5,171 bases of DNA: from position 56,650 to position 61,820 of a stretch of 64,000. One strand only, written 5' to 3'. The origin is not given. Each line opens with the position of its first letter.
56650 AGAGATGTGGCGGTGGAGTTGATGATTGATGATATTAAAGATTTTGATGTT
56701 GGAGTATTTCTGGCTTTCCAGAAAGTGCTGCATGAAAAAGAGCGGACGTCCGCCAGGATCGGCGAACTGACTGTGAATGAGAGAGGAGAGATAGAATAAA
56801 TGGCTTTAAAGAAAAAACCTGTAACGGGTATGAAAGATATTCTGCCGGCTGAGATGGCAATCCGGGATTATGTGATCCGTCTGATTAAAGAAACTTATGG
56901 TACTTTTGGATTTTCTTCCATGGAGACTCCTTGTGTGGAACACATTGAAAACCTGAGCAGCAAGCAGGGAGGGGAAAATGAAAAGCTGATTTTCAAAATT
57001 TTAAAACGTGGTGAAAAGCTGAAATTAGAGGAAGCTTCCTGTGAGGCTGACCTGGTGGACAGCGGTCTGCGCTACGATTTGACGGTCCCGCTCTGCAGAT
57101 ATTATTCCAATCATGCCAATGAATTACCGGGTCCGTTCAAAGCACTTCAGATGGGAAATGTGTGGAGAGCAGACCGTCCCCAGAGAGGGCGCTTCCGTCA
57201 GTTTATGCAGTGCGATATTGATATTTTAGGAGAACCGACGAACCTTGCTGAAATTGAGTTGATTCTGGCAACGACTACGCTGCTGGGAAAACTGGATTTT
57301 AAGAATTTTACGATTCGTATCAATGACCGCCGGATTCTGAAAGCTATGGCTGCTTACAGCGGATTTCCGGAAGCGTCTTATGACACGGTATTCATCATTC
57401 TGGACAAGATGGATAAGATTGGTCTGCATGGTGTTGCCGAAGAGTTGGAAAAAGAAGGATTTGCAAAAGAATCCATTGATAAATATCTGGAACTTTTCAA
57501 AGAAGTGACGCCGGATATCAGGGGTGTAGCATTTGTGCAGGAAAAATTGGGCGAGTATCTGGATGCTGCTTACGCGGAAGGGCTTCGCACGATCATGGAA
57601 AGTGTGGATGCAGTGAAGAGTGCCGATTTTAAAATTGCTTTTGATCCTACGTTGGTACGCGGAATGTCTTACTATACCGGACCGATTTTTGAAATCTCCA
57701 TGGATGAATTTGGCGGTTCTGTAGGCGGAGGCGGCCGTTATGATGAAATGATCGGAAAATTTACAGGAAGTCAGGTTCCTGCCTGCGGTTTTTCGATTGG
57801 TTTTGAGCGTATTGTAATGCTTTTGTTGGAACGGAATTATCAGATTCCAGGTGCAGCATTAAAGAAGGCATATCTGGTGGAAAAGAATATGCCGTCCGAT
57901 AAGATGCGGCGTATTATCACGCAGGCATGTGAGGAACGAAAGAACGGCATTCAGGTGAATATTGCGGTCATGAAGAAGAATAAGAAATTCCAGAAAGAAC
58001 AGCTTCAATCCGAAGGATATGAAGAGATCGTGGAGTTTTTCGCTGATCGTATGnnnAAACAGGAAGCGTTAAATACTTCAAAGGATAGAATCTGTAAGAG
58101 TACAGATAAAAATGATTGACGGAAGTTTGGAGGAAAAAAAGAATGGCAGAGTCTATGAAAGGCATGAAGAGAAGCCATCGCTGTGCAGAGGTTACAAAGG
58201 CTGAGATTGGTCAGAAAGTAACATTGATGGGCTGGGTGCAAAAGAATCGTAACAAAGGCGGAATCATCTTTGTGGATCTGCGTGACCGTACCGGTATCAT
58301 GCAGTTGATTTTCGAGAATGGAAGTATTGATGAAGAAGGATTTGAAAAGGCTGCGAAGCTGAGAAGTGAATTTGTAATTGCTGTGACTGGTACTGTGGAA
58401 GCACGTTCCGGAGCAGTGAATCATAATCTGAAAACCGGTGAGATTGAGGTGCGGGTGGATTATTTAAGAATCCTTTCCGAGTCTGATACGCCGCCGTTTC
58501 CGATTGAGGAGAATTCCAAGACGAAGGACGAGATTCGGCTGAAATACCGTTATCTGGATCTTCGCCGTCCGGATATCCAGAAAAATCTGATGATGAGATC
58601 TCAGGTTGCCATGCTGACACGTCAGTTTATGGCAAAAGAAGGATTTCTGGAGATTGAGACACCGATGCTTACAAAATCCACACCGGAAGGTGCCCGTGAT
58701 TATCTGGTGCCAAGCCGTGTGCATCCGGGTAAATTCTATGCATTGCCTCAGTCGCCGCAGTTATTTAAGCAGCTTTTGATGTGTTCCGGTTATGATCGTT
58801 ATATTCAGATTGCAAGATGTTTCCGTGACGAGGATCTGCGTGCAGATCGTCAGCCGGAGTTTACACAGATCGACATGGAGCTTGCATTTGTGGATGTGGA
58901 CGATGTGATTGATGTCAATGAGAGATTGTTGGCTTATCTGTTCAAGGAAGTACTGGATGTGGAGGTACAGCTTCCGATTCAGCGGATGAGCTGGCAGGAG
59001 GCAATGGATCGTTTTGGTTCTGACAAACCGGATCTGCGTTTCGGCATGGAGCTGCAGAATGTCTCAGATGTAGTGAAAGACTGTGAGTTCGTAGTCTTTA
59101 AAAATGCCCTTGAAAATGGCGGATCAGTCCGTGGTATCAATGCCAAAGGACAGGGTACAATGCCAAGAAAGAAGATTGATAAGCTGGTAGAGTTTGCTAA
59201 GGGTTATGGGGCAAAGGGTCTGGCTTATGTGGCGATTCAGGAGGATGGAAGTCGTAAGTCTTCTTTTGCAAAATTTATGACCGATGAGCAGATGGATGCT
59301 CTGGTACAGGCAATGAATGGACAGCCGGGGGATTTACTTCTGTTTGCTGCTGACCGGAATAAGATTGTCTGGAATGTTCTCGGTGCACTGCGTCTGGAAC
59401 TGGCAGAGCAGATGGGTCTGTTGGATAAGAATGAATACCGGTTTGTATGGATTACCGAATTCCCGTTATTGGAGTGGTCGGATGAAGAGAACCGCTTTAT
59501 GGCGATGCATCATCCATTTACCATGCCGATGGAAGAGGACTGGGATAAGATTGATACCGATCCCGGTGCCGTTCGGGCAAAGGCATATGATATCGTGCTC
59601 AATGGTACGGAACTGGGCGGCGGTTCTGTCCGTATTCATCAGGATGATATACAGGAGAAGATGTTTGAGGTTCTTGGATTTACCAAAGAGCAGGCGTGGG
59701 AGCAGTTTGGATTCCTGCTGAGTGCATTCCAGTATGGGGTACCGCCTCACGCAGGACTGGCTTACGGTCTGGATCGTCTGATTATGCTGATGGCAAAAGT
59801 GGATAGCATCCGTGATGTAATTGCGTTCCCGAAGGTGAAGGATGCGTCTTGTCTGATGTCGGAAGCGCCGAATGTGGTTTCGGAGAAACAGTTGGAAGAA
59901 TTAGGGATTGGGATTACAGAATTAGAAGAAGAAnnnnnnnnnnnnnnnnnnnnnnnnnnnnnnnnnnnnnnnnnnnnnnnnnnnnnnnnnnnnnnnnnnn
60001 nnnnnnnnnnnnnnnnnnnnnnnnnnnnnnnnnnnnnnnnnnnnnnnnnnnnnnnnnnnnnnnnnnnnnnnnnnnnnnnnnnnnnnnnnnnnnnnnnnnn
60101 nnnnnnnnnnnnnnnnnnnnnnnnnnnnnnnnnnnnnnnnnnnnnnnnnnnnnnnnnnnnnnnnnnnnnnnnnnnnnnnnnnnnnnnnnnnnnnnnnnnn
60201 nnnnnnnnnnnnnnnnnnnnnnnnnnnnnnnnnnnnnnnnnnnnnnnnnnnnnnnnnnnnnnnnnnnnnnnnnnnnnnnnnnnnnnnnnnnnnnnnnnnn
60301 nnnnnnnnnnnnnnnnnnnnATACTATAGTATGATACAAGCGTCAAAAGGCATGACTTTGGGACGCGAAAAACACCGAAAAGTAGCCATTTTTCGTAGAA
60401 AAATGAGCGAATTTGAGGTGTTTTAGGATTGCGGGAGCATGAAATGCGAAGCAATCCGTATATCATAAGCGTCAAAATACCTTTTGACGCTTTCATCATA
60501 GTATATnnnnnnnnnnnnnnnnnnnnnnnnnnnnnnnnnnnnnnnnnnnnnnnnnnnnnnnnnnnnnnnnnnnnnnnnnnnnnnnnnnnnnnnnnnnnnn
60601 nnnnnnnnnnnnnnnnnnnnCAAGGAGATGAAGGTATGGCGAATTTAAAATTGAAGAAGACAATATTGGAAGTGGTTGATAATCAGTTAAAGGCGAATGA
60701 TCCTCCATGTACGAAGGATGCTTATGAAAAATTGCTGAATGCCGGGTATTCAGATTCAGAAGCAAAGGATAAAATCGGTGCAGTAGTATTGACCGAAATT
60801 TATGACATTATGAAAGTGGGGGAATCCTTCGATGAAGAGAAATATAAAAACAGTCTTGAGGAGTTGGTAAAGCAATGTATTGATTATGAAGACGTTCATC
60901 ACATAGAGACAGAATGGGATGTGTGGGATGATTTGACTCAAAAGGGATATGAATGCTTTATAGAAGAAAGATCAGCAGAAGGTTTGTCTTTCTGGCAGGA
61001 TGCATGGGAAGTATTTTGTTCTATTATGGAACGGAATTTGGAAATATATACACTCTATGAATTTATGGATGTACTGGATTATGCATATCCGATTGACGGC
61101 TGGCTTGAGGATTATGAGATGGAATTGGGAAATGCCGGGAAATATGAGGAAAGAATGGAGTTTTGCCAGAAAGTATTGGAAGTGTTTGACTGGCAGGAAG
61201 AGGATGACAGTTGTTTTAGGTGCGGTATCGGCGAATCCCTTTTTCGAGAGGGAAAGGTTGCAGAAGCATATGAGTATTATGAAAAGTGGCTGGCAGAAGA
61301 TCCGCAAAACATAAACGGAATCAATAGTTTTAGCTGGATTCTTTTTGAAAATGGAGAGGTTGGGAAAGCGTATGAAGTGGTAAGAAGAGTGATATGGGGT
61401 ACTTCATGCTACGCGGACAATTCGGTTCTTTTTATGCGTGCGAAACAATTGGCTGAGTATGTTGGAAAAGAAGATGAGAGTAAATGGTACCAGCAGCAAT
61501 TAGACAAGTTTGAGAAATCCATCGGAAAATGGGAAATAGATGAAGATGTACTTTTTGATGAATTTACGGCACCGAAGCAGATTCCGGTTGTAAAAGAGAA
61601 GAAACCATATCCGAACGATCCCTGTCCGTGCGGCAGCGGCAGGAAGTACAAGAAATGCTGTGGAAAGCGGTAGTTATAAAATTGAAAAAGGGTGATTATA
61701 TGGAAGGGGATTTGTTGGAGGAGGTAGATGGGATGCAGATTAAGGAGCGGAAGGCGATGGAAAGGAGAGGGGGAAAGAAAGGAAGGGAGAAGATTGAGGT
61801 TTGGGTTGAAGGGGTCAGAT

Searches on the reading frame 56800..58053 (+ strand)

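Call 59: search_protein_families(library=pfam, proteins=[window:56800-58053:+], max_evalue=0.00001)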
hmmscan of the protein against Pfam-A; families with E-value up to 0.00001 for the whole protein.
window:56800-58053:+ (418 aa): 1 family
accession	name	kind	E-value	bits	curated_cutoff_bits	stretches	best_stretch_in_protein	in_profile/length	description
PF13393.11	tRNA-synt_His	-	4.7e-39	134.9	25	1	10-338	1-308/308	Histidyl-tRNA synthetase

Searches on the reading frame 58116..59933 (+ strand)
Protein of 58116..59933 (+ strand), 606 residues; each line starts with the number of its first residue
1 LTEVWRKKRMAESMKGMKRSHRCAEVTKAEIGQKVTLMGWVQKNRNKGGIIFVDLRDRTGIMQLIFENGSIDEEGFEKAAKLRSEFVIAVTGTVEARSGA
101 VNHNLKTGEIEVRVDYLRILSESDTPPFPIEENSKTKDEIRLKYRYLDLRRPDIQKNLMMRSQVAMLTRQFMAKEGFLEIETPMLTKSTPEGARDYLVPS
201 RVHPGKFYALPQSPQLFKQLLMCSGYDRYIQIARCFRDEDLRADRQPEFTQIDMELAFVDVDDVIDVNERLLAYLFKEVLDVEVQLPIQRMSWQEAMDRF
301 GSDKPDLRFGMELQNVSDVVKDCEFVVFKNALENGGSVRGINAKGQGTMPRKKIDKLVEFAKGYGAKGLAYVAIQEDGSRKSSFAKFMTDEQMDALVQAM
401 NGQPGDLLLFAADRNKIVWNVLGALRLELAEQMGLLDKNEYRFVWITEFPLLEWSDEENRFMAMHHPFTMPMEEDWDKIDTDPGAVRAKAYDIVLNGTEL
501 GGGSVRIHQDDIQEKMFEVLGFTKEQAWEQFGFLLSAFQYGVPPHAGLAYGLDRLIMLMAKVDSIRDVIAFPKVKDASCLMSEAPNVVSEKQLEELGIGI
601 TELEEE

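Call 59: search_protein_families(library=pfam, proteins=[window:58116-59933:+], max_evalue=0.00001)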
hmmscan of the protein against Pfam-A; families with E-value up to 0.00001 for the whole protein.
window:58116-59933:+ (606 aa): 3 families
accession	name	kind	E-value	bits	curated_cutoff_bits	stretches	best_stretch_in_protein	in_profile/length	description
PF00152.25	tRNA-synt_2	-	2.6e-124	414.7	25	1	138-574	2-307/308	tRNA synthetases class II (D, K and N)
PF02938.19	GAD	-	7.6e-24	84.2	23.4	1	328-420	1-93/95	GAD domain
PF01336.31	tRNA_anti-codon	-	5.7e-18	65.1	27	1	35-120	1-75/75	OB-fold nucleic acid binding domain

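Call 70: list_cluster_members(proteins=[window:58116-59933:+, window:7709-8542:+])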
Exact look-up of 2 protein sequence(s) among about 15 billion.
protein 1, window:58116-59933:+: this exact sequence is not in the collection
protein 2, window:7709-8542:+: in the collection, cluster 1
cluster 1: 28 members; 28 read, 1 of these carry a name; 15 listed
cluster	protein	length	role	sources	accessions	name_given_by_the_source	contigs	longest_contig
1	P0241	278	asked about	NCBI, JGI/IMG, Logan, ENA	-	-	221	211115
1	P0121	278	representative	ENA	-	-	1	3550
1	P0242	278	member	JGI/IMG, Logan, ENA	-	NAD+ diphosphatase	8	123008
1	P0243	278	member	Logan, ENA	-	-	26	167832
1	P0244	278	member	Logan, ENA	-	-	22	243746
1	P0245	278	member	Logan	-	-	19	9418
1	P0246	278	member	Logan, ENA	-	-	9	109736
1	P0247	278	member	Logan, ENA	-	-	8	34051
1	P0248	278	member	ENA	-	-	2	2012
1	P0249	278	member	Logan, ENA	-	-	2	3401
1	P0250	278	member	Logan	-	-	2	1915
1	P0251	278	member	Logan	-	-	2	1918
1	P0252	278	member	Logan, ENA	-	-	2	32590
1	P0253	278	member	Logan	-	-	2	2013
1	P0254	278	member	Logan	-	-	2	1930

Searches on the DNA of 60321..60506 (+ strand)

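Call 20: search_dna_similar(query=window:60321-60506:+, collection=plasmids, mode=distant, max_evalue=0.001, max_rows=30)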
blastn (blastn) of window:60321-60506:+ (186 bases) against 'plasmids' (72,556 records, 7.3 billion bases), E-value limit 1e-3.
No match.

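Call 21: search_dna_similar(query=window:60321-60506:+, collection=phages, mode=distant, max_evalue=0.001, max_rows=30)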
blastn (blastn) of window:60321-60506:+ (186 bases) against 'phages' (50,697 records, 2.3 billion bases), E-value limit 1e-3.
Records with a match: 3; places in all: 3; records where one place covers at least 80% of the query: 0.
Best place of each record, by identity: 60-80% 3.
By first word of the organism name: Bacteriophage 3.
By host as written in the record: - 3.
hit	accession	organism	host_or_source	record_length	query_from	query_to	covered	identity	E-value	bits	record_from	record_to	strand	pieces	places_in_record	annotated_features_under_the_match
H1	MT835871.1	Bacteriophage sp.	human fecal samples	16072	60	186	68%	75.6%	7e-13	79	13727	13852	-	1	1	record has no annotation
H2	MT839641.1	Bacteriophage sp.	human fecal samples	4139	60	159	54%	74.0%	8e-6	55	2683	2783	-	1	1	record has no annotation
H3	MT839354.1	Bacteriophage sp.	human fecal samples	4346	33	113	44%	77.1%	2e-6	58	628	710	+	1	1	record has no annotation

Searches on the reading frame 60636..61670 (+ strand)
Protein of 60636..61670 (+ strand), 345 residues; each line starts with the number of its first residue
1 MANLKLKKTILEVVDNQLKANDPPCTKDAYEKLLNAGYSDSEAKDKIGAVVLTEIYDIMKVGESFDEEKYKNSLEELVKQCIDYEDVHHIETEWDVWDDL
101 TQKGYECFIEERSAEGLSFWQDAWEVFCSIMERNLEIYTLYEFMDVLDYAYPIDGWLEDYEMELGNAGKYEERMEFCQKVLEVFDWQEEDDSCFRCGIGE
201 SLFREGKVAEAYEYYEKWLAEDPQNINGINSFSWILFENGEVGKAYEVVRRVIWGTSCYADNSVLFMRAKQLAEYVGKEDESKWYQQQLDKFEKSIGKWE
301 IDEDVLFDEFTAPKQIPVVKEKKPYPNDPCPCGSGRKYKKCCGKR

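Call 45: find_homologous_proteins(query=window:60636-61670:+, max_evalue=1e-20)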
Query window:60636-61670:+ (345 aa): 255 proteins with E <= 1e-20 among 1345 candidates; the best 120 are listed.
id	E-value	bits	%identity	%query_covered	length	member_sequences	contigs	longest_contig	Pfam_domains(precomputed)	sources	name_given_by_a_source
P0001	2.9e-220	749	93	100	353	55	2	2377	PF02810.22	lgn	-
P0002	3.4e-195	666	81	97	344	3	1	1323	PF02810.22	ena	-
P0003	2.5e-192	657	80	97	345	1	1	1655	PF02810.22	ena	-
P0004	2.1e-191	654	79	97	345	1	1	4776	PF02810.22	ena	-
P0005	2.3e-191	654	79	100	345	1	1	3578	PF02810.22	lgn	-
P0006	4.7e-191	653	79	97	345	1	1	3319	PF02810.22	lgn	-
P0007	7.0e-191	652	81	97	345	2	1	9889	PF02810.22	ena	-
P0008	1.9e-189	648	79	97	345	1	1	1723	PF02810.22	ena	-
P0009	2.8e-189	647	78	100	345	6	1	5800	PF02810.22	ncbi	-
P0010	6.7e-189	646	78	100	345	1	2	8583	PF02810.22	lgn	-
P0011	5.0e-188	643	77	100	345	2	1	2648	PF02810.22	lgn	-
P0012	9.8e-187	639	78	97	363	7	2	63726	PF02810.22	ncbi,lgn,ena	-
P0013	2.6e-186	637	78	97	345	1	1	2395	PF02810.22,PF00515.35,PF12895.14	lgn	-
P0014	2.9e-186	637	77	97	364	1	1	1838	PF02810.22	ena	-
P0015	2.9e-185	634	75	97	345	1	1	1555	PF02810.22,PF13181.13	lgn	-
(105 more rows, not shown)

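Call 46: find_encoding_contigs(protein=P0001, flank=3000, max_places=4)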
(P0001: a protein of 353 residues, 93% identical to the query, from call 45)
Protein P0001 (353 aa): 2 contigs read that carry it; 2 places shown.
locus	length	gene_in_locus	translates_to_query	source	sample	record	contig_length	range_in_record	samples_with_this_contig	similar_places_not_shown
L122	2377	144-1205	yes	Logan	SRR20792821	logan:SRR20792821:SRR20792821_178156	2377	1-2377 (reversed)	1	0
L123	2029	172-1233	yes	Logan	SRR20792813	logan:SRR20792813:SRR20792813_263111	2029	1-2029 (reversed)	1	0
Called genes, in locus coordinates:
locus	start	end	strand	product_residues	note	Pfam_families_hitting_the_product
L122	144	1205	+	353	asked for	PF02810:SEC-C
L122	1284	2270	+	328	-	-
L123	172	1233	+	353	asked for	PF02810:SEC-C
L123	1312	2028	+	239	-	?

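Call 47: find_encoding_contigs(protein=P0007, flank=3000, max_places=3)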
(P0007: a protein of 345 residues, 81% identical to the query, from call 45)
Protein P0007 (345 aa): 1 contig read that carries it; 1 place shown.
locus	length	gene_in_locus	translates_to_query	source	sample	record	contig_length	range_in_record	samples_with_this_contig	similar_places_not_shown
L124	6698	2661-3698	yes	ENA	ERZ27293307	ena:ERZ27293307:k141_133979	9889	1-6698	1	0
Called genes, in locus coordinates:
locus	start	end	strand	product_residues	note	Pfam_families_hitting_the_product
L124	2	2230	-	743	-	?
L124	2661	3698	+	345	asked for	PF02810:SEC-C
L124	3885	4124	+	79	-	PF04994:TfoX_C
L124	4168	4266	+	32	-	-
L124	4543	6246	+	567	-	PF00587:tRNA-synt_2b, PF04073:tRNA_edit, PF03129:HGTP_anticodon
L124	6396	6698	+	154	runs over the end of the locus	PF01252:Peptidase_A8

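Call 48: find_encoding_contigs(protein=P0012, flank=3000, max_places=3)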
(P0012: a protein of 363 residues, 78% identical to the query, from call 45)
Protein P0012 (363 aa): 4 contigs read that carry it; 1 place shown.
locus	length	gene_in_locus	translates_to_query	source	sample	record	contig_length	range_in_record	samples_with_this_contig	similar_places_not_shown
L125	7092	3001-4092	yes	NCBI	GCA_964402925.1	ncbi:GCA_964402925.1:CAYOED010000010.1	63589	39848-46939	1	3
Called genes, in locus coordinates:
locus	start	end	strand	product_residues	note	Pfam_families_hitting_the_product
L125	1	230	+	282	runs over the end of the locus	-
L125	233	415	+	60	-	-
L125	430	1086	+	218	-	-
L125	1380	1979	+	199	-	-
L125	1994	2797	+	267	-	PF00459:Inositol_P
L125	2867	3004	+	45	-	-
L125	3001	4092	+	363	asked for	PF02810:SEC-C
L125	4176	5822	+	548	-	PF09820:AAA-ATPase_like, PF08011:PDDEXK_9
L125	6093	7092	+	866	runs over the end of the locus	PF01569:PAP2, PF13653:GDPD_2 (faint), PF03009:GDPD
